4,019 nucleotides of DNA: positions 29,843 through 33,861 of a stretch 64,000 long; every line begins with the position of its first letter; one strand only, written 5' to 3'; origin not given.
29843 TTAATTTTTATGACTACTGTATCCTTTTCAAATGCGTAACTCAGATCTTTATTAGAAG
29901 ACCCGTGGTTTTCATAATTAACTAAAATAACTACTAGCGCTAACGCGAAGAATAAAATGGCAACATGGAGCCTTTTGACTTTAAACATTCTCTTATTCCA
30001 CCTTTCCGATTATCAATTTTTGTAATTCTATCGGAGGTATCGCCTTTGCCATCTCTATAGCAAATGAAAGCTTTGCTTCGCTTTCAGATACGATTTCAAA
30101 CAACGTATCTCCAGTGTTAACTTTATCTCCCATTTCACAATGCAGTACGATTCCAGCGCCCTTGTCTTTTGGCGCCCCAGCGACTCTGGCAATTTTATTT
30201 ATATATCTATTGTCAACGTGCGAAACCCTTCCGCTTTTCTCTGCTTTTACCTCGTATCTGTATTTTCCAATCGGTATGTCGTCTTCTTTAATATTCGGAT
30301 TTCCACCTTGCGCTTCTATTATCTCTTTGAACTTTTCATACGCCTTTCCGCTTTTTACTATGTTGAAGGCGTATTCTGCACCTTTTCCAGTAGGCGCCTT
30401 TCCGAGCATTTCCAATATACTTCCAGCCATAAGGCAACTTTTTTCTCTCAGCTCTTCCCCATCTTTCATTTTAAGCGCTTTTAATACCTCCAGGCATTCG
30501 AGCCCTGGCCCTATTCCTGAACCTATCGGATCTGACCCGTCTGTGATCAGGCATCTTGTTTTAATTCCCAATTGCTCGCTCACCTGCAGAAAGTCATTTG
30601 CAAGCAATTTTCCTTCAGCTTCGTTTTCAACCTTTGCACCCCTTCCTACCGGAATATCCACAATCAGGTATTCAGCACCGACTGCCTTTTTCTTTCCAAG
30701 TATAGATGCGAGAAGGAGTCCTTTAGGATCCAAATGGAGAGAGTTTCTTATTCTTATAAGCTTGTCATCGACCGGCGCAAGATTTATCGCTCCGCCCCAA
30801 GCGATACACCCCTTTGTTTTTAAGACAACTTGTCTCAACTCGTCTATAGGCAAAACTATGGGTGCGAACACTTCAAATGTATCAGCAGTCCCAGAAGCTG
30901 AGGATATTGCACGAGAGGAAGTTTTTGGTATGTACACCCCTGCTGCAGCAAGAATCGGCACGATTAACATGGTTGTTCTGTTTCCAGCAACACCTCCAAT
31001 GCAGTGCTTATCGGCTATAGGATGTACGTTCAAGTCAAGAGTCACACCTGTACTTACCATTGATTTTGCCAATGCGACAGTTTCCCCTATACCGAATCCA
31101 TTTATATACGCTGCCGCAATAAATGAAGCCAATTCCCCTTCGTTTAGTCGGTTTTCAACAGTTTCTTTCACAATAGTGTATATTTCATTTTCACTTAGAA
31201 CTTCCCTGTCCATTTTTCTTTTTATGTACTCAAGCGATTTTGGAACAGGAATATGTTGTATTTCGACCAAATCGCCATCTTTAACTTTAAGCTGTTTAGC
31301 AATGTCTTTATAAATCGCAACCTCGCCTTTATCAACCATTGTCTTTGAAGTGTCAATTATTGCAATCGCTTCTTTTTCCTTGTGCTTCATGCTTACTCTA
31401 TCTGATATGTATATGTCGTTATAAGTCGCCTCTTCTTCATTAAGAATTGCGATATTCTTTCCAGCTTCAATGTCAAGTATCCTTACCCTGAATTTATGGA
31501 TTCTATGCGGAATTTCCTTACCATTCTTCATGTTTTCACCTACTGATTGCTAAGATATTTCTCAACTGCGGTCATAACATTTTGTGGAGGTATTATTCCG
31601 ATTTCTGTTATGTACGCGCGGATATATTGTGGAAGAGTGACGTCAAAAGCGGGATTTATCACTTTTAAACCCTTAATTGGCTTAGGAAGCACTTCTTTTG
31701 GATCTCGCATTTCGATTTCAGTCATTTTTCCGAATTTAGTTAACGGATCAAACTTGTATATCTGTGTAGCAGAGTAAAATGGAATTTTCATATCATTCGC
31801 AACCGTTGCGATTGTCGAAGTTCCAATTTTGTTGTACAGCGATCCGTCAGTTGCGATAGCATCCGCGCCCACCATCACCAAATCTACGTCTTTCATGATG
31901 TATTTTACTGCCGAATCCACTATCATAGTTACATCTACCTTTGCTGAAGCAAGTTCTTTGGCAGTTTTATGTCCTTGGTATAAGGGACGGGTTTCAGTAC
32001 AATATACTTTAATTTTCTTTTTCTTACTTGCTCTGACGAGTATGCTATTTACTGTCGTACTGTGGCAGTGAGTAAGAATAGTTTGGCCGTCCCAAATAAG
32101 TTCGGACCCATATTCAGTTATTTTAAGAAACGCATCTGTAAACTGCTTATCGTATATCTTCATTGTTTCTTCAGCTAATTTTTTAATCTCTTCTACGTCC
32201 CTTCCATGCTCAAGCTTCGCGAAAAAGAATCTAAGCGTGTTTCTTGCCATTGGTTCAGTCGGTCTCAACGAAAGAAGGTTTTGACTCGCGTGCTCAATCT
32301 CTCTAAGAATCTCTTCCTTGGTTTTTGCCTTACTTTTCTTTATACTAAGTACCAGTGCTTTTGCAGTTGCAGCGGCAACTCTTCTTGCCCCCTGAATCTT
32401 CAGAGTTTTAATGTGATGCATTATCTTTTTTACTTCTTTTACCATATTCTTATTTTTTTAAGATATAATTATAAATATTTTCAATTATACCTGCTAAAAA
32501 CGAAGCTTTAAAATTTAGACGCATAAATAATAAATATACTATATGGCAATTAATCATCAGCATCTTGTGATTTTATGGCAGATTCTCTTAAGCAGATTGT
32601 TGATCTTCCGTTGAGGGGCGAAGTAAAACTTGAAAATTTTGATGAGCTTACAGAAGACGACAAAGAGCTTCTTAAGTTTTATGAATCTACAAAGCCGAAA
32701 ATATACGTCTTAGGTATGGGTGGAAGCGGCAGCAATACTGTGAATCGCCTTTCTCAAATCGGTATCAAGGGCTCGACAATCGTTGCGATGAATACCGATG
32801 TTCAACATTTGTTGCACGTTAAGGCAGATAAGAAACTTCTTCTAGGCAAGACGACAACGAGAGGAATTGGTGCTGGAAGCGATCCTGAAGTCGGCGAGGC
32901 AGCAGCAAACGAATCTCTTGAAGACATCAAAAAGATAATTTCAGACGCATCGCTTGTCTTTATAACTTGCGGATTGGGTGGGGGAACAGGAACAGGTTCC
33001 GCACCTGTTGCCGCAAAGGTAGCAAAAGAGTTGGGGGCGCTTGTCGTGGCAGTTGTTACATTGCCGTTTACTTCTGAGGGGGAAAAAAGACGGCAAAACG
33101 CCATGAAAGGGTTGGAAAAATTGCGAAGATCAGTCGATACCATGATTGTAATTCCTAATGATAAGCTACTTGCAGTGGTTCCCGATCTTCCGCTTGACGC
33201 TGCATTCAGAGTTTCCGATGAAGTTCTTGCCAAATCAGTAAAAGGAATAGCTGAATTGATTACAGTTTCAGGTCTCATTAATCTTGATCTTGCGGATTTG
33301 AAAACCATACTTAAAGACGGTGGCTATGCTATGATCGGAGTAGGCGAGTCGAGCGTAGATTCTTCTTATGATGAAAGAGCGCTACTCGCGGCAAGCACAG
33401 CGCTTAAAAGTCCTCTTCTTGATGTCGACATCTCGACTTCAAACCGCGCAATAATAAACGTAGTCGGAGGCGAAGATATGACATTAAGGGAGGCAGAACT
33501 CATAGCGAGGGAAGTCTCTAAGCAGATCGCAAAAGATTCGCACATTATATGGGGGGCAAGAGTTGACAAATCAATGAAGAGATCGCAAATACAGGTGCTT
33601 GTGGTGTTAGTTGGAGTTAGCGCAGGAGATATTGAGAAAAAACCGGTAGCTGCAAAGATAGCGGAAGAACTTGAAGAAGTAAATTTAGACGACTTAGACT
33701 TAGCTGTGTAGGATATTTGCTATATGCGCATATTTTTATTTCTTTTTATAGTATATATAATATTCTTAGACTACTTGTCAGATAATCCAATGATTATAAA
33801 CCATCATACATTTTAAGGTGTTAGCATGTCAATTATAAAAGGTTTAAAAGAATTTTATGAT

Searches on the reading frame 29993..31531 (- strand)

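Call 57: search_protein_families(library=pfam, proteins=[window:29993-31531:-], max_evalue=1e-10)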
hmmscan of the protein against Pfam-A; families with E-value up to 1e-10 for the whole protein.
window:29993-31531:- (512 aa): 1 family
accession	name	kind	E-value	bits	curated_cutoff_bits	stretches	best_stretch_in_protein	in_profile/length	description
PF02885.22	Glycos_trans_3N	-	1.1e-11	44.7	26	1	101-162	2-63/63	Glycosyl transferase family, helical bundle domain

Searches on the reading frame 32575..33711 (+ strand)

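Call 69: search_protein_families(library=pfam, proteins=[window:32575-33711:+], max_evalue=1e-8)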
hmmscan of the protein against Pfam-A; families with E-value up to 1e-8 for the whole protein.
window:32575-33711:+ (378 aa): 2 families
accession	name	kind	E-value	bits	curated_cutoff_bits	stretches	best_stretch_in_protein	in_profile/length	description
PF00091.31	Tubulin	-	1.5e-46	159.6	33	1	42-202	1-189/190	Tubulin/FtsZ family, GTPase domain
PF12327.13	FtsZ_C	-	2.7e-24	85.7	27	1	250-348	1-94/95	FtsZ family, C-terminal domain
